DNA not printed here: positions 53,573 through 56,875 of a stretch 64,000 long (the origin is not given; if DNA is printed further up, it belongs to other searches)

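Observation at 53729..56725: Solitary 1000-aa nuclease-like / N6-adenine-MTase / specificity fusion with an unplaceable N-terminal third: candidate uncharacterised defence enzyme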

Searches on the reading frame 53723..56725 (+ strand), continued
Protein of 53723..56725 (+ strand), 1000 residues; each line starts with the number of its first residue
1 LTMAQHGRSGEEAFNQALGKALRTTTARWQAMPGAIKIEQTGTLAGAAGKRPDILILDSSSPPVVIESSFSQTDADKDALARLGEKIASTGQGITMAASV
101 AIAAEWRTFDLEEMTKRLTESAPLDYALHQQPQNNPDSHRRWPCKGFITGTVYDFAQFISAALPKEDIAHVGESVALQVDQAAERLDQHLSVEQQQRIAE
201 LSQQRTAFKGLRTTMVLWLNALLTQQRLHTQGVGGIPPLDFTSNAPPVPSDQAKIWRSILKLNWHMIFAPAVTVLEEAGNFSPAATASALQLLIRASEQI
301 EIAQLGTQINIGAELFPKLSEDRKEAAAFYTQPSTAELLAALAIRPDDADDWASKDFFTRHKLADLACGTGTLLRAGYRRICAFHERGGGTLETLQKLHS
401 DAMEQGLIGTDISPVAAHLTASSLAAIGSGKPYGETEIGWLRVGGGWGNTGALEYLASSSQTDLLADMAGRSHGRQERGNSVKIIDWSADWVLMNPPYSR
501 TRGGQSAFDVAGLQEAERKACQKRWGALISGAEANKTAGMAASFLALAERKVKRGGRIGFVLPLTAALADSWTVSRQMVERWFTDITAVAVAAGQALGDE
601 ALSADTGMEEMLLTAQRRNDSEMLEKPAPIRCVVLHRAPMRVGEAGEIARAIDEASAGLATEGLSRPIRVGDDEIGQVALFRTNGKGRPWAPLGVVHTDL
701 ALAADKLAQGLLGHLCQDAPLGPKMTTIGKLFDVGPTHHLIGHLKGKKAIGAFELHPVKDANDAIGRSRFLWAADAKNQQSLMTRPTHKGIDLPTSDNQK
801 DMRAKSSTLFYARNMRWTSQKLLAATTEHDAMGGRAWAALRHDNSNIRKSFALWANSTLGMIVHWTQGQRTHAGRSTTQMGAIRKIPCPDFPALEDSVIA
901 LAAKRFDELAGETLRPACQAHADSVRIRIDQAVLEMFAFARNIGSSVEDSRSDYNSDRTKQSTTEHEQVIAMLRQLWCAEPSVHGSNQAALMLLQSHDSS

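Call 41: find_related_loci(query=A1, collection=genome_contigs, flank=6000)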
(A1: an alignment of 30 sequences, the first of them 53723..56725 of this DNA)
Query A1 (1000 aa) in genome_contigs; peptide patterns used: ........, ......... (x = any residue, [..] = any of these).
409 stretches matched a pattern; 172 encode a relative of the query (tblastn E <= 1e-3); the best 80 are kept; 79 distinct loci.
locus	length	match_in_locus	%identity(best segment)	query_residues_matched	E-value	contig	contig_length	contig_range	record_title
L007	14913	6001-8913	58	3-991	0e+0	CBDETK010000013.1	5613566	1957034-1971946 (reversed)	MAG: Candidatus Latescibacterota bacterium isolate f082a9f0-9724-465d-94e5-cd8c9e52f731 genome assembly, contig: contig_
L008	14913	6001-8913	59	3-991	0e+0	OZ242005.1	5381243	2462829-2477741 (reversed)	MAG: Candidatus Latescibacterota bacterium isolate 4361563e-baaa-404a-b280-629f4181b36f genome assembly, chromosome: 1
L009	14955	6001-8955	54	6-995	0e+0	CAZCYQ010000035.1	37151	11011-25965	MAG TPA_asm: uncultured Rhodothermaceae bacterium isolate SRP109090_co2_2 genome assembly, contig: NODE_1360_length_3715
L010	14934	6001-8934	53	11-995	0e+0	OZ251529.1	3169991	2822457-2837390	MAG: Dehalococcoidia bacterium isolate 64543fda-5a3a-48f4-bbbd-4b73dd240877 genome assembly, chromosome: 1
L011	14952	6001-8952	54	7-995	0e+0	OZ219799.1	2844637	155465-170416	MAG: Rhodothermales bacterium isolate da3e7c24-c5f3-4507-9669-19e8aa5a93cb genome assembly, chromosome: 1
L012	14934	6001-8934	53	11-995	0e+0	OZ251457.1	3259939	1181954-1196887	MAG: Dehalococcoidia bacterium isolate 625aef2d-bb65-4528-802e-f9b0f5c04a3f genome assembly, chromosome: 1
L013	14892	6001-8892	56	7-994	0e+0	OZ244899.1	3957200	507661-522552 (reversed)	MAG: Alphaproteobacteria bacterium isolate 24d3793c-6b50-40cf-b56c-2e6914e210b4 genome assembly, chromosome: 1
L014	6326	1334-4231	53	5-994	0e+0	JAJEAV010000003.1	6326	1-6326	MAG: Gammaproteobacteria bacterium isolate jk18x7bins.8 k141_282917, whole genome shotgun sequence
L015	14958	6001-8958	52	7-995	0e+0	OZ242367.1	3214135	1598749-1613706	MAG: Rhodothermales bacterium isolate 571183b6-2e0b-44cf-967d-8c50aa38ec23 genome assembly, chromosome: 1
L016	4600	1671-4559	54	5-991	0e+0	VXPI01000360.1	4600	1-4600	MAG: Gammaproteobacteria bacterium isolate SB0662_bin_52 NODE_11299_length_4600_cov_24.694609, whole genome shotgun sequ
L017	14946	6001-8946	52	7-995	0e+0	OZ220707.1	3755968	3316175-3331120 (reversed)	MAG: Rhodothermales bacterium isolate 73463979-71cf-475a-bf3e-fc0c682d52d1 genome assembly, chromosome: 1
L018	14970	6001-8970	51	3-1000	0e+0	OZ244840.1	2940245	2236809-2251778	MAG: Arenicellales bacterium isolate 0609fa3f-ebdd-4737-8371-98b3f3d4481a genome assembly, chromosome: 1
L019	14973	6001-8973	51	7-1000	0e+0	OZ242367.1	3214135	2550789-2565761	MAG: Rhodothermales bacterium isolate 571183b6-2e0b-44cf-967d-8c50aa38ec23 genome assembly, chromosome: 1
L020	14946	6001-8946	52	7-998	0e+0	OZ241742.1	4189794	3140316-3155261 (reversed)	MAG: Rhodothermales bacterium isolate 6e813d85-8f61-4035-a4a2-b9e8d494f84d genome assembly, chromosome: 1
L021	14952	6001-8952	52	7-997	0e+0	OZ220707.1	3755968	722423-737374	MAG: Rhodothermales bacterium isolate 73463979-71cf-475a-bf3e-fc0c682d52d1 genome assembly, chromosome: 1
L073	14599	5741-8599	43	11-1000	0e+0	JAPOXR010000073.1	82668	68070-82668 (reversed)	MAG: Rhodobacteraceae bacterium isolate COS4_bin_11 NODE_291_length_82668_cov_120.752, whole genome shotgun sequence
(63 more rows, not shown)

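Call 78: list_cluster_members(proteins=[P0001, P0016, P0042, P0079, P0108, P0063, P0065])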
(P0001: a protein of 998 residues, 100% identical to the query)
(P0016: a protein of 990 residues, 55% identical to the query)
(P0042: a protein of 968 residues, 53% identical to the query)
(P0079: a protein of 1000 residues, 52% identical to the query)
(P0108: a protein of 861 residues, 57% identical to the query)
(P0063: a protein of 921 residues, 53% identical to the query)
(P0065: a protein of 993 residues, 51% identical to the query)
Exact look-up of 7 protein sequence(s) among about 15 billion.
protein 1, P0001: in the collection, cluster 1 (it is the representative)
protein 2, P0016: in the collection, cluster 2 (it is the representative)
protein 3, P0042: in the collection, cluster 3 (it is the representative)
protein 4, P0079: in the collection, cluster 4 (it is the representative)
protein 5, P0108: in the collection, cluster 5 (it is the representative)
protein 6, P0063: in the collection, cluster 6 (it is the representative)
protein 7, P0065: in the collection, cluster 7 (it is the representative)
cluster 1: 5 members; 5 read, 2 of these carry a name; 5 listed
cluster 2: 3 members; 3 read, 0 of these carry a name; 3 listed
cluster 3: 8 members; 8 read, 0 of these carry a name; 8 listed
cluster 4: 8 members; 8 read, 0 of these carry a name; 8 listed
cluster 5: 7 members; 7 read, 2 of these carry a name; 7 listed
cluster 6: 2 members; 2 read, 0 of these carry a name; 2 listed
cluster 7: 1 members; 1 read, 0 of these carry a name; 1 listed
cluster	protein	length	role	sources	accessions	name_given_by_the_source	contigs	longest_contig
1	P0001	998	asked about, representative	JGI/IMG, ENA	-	-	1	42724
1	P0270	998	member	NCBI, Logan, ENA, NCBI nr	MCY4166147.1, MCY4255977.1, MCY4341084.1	MAG: hypothetical protein OXF03_08420 [Gammaproteobacteria bacterium] | hypothetical protein [Gammaproteobacteria bacterium]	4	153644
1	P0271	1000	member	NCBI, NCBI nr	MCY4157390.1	MAG: hypothetical protein OXF66_08190 [Gammaproteobacteria bacterium] | hypothetical protein [Gammaproteobacteria bacterium]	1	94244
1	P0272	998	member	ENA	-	-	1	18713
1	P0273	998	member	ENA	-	-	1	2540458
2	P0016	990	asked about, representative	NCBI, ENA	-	-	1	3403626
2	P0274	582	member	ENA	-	-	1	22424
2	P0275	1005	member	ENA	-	-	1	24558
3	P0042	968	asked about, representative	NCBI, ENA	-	-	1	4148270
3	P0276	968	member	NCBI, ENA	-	-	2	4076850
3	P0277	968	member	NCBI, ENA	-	-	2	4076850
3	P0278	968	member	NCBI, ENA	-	-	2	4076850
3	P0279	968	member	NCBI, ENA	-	-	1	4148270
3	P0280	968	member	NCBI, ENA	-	-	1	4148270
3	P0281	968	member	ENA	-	-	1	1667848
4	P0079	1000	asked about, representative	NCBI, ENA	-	-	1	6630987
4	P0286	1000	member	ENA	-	-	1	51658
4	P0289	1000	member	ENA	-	-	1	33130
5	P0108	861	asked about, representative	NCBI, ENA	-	-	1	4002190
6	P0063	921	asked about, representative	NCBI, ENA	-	-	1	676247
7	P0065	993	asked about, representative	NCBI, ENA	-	-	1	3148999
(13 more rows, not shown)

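Call 80: get_annotated_region(hit=H2, flank=5000)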
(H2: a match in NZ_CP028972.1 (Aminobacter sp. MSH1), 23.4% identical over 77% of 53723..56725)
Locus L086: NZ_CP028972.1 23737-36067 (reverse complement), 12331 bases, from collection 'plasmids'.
description: Aminobacter sp. MSH1 plasmid pUSP4, complete sequence
organism: Aminobacter sp. MSH1 (NCBI taxid 374606)
taxonomy: Bacteria; Pseudomonadota; Alphaproteobacteria; Hyphomicrobiales; Phyllobacteriaceae; Aminobacter; Aminobacter sp. MSH1
host: -; source: Soil,Dichlobenil-treated soil sampled from the courtyard of a former plant nursery located above a ...; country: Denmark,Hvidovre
typing (MOB-suite, as given by PLSDB): mobilizable; relaxase MOBP
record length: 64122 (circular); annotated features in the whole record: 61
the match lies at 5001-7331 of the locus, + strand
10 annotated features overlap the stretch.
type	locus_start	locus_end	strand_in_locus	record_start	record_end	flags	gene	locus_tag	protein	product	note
CDS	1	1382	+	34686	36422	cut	-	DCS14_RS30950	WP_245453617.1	hybrid sensor histidine kinase/response regulator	-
CDS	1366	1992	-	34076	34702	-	-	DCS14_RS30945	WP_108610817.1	response regulator transcription factor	GO:0000160 - phosphorelay signal transduction system [Evidence IEA]; GO:0006355 - regulation of DNA-templated ...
CDS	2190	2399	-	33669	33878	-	-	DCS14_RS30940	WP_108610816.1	hypothetical protein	-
CDS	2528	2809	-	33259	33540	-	-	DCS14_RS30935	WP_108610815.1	hypothetical protein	-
CDS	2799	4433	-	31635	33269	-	-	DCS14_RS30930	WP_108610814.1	DUF5710 domain-containing protein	-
CDS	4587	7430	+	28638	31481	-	-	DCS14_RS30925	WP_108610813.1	N-6 DNA methylase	GO:0006306 - DNA methylation [Evidence IEA]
CDS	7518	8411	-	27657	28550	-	-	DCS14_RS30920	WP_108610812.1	zincin-like metallopeptidase domain-containing protein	-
CDS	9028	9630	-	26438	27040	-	-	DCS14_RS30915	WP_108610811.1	methyltransferase type 11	-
CDS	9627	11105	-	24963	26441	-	-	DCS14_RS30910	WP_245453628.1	DUF3560 domain-containing protein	-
CDS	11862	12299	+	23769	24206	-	-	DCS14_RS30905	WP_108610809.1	hypothetical protein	-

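Call 81: get_annotated_region(hit=H1, flank=5000)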
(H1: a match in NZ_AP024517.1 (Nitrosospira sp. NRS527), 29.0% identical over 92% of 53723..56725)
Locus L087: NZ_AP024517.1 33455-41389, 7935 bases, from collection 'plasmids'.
description: Nitrosospira sp. NRS527 plasmid pNRS527-2, complete sequence
organism: Nitrosospira sp. NRS527 (NCBI taxid 155925)
taxonomy: Bacteria; Pseudomonadota; Betaproteobacteria; Nitrosomonadales; Nitrosomonadaceae; Nitrosospira; Nitrosospira sp. NRS527
host: -; source: Oryza sativa; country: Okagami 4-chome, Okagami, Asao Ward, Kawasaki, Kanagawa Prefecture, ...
typing (MOB-suite, as given by PLSDB): non-mobilizable
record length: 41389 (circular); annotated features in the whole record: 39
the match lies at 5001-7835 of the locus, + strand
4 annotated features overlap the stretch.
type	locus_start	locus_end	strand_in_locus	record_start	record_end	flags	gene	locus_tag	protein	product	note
CDS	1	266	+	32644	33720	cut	-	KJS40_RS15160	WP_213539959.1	TrbI/VirB10 family protein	-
CDS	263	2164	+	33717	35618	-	-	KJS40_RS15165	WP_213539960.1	hypothetical protein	-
CDS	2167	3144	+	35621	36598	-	-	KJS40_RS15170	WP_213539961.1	ATPase, T2SS/T4P/T4SS family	-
CDS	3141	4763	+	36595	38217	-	-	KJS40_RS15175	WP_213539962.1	type IV secretory system conjugative DNA transfer family protein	-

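Call 85: find_related_loci(query=A1, collection=viral_contigs, flank=3000)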
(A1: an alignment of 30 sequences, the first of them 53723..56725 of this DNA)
Query A1 (1000 aa) in viral_contigs; peptide patterns used: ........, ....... (x = any residue, [..] = any of these).
185 stretches matched a pattern, but none encodes a relative of the query by tblastn (E <= 1e-3).

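Call 87: search_protein_families(library=padloc, alignment_id=A1, max_evalue=0.001)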
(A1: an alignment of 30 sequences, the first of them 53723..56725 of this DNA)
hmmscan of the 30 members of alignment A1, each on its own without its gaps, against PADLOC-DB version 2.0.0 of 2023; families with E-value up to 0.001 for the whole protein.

A. member 1, window:53723-56725:+ (1000 aa): 1 family
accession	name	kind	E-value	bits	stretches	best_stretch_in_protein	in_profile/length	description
PDLC03623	REase_MTase_IIG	-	1e-05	21.6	1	319-424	295-391/1022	Type IIG restriction enzyme-methyltransferase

B. families by the number of members that match (of 30 scanned): 7 families
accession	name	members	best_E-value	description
PDLC04134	mad2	17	2.5e-10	mads_2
PDLC03623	REase_MTase_IIG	15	2.8e-07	Type IIG restriction enzyme-methyltransferase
PDLC03338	MTase_II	10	1e-05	Type II methyltransferase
PDLC03021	MTase_I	2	7.1e-06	Type I methyltransferase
PDLC02641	DrmMI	1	0.00034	DrmMI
PDLC03029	MTase_I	1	0.00043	Type I methyltransferase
PDLC03267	MTase_II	1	0.00094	Type II methyltransferase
